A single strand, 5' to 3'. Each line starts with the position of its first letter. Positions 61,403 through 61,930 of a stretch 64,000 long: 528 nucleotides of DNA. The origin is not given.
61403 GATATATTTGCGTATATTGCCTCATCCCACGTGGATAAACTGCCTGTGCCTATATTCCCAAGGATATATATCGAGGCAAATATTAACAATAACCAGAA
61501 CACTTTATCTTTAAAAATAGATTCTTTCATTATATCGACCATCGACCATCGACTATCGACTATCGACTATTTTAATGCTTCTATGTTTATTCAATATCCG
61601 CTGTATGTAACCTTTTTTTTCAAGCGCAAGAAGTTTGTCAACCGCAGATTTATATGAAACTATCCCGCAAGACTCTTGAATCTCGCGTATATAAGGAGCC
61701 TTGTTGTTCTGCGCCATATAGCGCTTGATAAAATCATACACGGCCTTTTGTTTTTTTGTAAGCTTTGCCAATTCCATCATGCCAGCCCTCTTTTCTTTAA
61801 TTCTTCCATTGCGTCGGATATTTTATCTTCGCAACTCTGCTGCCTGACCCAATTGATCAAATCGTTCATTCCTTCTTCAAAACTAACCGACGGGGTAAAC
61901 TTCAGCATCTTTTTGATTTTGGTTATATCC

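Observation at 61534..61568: Second junction built from heptamer repeats: LexA-like ORF stop and GT-C start inside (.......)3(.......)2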

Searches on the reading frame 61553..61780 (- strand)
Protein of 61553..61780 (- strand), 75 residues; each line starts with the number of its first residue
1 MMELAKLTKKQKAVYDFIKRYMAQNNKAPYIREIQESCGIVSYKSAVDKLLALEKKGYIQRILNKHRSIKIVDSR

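Call 9: search_protein_families(library=pfam, proteins=[window:61553-61780:-], max_evalue=0.01)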
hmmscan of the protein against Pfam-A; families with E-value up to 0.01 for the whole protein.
window:61553-61780:- (75 aa): 1 family
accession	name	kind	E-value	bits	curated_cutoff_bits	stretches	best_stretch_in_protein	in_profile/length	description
PF01726.22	LexA_DNA_bind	-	5.9e-16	58.5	23.7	1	6-67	3-64/65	LexA DNA binding domain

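Call 12: find_encoding_contigs(protein=window:61553-61780:-, flank=6000, max_places=10)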
Protein window:61553-61780:- (75 aa): no gene with exactly this product is on record in the collection.

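Call 22: find_related_loci(query=window:61553-61780:-, collection=metagenome_contigs, flank=4000)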
Query window:61553-61780:- (75 aa) in metagenome_contigs; peptide patterns used: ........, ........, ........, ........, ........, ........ (x = any residue, [..] = any of these).
542 stretches matched a pattern; 138 encode a relative of the query (tblastn E <= 1e-3); the best 80 are kept; 80 distinct loci.
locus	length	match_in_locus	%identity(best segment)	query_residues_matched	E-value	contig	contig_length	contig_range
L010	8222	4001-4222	81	1-74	2e-36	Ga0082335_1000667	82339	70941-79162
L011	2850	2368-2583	82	1-72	3e-36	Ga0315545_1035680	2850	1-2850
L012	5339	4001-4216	78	1-72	1e-34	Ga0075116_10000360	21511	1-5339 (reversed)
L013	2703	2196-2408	77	2-72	4e-33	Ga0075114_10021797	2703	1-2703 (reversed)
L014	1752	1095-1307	77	2-72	4e-33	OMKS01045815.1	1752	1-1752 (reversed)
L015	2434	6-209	81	5-72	3e-33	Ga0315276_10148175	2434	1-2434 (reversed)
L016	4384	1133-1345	77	2-72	4e-33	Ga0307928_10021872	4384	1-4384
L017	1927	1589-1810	73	2-75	8e-33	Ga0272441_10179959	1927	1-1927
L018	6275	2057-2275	71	3-75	2e-30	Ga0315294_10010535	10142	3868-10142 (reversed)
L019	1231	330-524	75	7-71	7e-30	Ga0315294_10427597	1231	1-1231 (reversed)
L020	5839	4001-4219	70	1-73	3e-29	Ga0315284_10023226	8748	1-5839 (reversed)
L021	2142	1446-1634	75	7-69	6e-29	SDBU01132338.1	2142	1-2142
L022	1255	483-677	74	7-71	8e-29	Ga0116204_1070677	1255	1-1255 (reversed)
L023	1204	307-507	64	7-73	1e-28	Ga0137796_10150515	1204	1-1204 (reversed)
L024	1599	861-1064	72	2-69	3e-28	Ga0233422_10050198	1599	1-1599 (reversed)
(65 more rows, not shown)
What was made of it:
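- Tried and rejected: The metagenome scan with the LexA-like protein gave a best hit of 82% (call 22).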

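Call 65: list_cluster_members(proteins=[window:61553-61780:-, window:59198-60154:-, window:58477-59187:-, window:61777-62898:-, window:62980-63999:-, window:60151-61542:-])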
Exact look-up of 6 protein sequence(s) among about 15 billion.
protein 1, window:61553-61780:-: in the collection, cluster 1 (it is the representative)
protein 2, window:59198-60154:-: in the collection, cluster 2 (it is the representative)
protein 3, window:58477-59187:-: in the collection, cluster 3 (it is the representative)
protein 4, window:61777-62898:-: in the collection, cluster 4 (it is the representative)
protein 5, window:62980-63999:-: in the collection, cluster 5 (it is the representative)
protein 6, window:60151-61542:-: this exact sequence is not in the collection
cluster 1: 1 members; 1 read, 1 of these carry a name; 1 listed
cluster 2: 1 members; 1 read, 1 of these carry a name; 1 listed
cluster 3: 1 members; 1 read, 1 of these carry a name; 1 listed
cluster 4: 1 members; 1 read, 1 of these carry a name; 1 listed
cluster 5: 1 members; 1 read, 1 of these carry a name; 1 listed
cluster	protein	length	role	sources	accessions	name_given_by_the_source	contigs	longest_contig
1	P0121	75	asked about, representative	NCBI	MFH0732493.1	MAG: hypothetical protein V2A72_06190 [Candidatus Omnitrophota bacterium]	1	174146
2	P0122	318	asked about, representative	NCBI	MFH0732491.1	MAG: glycosyltransferase [Candidatus Omnitrophota bacterium]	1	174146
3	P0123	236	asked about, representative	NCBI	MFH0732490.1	MAG: dolichyl-phosphate beta-glucosyltransferase [Candidatus Omnitrophota bacterium]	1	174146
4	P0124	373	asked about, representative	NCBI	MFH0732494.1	MAG: NAD-dependent epimerase/dehydratase family protein [Candidatus Omnitrophota ...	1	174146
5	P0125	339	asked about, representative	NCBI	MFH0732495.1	MAG: GDP-mannose 4,6-dehydratase [Candidatus Omnitrophota bacterium]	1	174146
